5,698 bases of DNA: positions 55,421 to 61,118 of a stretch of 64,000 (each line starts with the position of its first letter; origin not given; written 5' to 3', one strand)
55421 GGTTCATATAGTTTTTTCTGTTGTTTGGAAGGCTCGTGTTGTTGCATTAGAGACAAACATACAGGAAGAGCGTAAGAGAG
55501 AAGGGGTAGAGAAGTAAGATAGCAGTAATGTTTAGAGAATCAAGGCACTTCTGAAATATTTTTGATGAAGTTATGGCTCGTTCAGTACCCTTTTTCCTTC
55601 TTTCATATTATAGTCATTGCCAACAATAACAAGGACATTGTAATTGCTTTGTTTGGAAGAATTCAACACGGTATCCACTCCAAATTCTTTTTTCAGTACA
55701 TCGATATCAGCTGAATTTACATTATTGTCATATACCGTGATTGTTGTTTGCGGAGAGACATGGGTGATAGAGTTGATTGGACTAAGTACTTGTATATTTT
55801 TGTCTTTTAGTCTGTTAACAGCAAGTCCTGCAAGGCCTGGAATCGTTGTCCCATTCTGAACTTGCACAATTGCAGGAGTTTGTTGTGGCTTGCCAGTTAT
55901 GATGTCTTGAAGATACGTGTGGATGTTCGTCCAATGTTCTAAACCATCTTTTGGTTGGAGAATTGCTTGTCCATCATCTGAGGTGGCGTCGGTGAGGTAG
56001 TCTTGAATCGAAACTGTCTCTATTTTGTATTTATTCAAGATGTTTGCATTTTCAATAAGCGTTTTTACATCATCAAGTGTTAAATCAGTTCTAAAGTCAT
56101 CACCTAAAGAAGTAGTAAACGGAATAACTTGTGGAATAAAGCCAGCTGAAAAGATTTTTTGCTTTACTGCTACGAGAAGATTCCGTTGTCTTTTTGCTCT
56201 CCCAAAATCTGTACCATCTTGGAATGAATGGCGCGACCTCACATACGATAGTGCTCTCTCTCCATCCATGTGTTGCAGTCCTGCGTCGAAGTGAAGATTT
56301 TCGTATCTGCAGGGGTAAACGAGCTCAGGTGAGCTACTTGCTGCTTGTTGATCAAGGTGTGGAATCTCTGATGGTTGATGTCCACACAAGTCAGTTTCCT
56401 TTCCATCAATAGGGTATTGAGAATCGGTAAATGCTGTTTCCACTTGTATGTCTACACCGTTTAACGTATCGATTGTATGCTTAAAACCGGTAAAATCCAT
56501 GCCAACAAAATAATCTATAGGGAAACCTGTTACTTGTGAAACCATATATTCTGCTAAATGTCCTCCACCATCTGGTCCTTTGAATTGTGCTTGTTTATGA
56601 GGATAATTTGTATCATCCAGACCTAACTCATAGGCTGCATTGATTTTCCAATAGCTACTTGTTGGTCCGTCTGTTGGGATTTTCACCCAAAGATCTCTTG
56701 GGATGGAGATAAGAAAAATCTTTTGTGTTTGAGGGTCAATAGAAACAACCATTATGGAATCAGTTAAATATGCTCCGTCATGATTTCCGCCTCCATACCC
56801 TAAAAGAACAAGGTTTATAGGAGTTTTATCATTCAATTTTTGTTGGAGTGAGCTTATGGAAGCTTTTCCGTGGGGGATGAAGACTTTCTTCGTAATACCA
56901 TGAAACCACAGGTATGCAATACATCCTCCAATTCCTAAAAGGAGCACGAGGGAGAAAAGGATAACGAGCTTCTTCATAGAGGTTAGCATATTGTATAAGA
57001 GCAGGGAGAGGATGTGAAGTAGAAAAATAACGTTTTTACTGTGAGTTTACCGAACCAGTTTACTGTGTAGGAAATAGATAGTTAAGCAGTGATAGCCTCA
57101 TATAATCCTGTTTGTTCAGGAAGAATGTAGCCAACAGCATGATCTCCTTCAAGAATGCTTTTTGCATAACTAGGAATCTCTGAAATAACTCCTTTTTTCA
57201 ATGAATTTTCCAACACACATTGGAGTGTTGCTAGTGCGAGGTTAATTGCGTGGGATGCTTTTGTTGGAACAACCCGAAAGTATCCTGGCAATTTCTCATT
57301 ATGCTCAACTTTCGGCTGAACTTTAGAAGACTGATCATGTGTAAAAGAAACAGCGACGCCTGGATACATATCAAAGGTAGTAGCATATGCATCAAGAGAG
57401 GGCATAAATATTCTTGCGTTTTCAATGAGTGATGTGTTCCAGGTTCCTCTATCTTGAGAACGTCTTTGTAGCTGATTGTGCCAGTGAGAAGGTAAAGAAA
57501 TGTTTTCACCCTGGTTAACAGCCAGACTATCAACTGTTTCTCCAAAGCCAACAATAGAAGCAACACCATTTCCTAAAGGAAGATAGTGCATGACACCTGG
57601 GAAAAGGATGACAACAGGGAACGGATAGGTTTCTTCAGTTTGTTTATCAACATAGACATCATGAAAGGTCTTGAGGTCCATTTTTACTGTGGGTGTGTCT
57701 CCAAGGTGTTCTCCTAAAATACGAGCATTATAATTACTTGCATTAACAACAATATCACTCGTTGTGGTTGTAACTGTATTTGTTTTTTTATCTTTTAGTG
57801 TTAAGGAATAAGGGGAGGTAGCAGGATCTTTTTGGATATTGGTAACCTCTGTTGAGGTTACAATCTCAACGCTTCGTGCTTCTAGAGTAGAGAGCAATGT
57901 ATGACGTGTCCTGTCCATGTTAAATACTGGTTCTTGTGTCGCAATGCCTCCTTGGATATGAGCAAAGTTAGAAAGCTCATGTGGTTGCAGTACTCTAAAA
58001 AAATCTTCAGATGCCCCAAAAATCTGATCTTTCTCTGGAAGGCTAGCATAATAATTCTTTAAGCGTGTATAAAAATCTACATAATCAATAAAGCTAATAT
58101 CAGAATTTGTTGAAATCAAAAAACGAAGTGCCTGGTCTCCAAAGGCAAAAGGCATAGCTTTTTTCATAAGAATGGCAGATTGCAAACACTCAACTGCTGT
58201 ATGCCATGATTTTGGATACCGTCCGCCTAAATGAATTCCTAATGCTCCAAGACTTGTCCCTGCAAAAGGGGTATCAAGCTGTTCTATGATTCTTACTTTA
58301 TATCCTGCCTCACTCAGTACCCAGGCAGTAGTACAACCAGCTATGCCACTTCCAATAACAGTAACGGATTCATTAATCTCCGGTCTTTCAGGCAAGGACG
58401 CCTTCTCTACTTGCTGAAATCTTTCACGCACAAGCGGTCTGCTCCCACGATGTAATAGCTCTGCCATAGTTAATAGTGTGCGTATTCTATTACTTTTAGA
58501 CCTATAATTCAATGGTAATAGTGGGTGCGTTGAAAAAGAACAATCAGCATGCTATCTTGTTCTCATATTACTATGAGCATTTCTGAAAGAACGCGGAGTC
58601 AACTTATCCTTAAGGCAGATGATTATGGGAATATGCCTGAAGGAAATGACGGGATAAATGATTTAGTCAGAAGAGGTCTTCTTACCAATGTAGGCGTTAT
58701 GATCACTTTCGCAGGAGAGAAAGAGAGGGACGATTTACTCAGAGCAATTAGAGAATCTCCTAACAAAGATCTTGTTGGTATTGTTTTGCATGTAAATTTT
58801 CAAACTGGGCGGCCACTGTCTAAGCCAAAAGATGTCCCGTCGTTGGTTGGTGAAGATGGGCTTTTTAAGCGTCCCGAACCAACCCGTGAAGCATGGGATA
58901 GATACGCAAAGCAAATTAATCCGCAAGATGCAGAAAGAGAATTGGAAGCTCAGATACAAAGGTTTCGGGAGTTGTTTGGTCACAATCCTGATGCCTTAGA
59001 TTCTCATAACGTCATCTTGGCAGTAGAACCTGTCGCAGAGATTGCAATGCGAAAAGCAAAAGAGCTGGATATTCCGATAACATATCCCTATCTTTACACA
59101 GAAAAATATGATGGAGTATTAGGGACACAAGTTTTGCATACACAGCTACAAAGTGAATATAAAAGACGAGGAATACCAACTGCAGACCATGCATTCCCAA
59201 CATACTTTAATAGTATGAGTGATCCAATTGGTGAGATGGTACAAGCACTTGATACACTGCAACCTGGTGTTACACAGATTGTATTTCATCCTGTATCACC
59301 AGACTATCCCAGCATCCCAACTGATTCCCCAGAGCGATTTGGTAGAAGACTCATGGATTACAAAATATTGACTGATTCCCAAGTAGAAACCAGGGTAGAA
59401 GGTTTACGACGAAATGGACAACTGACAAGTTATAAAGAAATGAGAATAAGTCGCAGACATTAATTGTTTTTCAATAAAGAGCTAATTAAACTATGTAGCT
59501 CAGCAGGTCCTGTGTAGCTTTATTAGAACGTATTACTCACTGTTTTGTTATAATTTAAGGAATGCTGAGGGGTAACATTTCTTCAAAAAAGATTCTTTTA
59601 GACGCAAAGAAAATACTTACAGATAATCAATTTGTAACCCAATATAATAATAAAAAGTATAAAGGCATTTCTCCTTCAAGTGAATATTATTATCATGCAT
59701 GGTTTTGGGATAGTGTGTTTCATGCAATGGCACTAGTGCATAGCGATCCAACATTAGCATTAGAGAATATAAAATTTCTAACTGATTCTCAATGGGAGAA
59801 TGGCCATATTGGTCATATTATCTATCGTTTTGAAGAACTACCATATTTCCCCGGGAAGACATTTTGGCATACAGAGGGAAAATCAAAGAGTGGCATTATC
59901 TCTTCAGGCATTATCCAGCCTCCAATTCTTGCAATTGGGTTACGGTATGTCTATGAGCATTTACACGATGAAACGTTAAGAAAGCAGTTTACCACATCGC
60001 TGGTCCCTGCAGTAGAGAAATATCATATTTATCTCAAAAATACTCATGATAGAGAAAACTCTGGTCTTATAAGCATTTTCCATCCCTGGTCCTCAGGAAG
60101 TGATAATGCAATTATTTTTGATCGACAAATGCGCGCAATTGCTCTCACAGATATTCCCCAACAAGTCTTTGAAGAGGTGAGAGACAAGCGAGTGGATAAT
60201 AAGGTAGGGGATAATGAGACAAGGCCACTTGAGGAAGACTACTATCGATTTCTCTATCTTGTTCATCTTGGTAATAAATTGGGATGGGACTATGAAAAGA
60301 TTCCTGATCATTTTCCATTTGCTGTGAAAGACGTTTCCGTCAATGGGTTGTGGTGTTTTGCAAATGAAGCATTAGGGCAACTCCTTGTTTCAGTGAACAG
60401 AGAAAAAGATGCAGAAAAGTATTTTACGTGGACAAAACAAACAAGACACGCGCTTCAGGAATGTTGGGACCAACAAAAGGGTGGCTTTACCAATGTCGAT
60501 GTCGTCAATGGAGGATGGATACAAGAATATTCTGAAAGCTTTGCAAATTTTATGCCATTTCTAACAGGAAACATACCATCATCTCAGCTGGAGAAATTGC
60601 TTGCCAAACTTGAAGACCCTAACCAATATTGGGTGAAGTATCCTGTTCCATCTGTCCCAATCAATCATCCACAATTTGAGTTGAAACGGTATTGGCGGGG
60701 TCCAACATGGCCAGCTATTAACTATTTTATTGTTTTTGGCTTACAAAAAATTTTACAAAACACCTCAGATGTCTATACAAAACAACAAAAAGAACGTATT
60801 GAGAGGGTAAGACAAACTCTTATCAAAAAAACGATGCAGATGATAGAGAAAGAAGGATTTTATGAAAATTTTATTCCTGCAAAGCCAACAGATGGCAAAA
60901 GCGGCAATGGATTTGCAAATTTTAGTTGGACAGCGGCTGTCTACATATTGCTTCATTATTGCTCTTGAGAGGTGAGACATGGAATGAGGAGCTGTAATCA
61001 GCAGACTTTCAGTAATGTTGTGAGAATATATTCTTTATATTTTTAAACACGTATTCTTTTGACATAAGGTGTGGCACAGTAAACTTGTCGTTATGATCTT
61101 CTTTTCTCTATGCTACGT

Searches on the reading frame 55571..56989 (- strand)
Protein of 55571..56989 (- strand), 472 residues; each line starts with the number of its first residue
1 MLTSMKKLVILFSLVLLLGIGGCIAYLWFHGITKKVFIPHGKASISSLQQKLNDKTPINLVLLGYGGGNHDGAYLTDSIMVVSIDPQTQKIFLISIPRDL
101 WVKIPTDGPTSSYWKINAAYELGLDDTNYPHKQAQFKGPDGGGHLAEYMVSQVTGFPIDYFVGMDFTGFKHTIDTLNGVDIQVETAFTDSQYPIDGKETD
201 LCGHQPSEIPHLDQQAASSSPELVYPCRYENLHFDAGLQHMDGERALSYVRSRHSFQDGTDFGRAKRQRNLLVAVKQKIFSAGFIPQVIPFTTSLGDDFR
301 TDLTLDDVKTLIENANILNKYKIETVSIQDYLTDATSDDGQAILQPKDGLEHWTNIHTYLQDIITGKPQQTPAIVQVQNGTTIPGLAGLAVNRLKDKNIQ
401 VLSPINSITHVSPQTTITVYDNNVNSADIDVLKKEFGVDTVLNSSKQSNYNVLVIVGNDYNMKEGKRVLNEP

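Call 52: search_protein_families(library=ncbifam, proteins=[window:55571-56989:-], max_evalue=1e-10)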
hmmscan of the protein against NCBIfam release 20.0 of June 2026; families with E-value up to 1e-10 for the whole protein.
window:55571-56989:- (472 aa): 4 families
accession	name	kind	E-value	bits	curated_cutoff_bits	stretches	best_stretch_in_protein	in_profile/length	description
TIGR00350.1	lytR_cpsA_psr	domain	4.3e-31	108.2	62.3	1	76-193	3-102/152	LCP family glycopolymer transferase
NF006897.1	PRK09379.1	equivalog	9.2e-29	100.6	441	1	9-205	7-185/298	polyisoprenyl-teichoic acid--peptidoglycan teichoic acid transferase TagU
NF051849.1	LCP_trans_Cps2A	equivalog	2.8e-19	69.7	650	0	229-326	336-433/477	LCP family glycopolymer transferase CpsA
NF047591.1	ligase_LytR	equivalog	4.6e-18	65.6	450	0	9-187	6-176/336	glycopolymer--peptidoglycan transferase LytR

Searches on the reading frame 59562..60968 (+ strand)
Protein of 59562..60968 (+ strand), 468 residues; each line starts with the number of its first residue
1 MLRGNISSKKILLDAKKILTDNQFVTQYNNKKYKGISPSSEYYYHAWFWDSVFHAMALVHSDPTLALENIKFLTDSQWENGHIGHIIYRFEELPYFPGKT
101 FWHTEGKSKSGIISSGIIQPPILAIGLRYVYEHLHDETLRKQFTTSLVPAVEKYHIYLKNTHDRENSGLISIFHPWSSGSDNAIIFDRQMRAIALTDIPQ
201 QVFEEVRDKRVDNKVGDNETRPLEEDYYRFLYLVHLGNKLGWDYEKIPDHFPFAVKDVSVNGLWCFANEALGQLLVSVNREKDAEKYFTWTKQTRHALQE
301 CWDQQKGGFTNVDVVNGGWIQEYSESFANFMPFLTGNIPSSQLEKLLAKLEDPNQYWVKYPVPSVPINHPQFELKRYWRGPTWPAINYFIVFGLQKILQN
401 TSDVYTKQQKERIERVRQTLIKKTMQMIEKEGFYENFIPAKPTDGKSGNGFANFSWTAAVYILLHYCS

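Call 52: search_protein_families(library=ncbifam, proteins=[window:59562-60968:+], max_evalue=1e-10)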
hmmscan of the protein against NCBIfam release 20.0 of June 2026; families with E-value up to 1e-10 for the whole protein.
window:59562-60968:+ (468 aa): 2 families
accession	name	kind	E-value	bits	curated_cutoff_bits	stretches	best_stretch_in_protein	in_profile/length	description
NF047898.1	GluglyHdase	equivalog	1.4e-69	235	550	1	35-461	24-437/442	glucosylglycerate hydrolase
NF007525.0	PRK10137.1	equivalog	4.7e-12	44.9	625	0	317-464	649-782/790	alpha-glucosidase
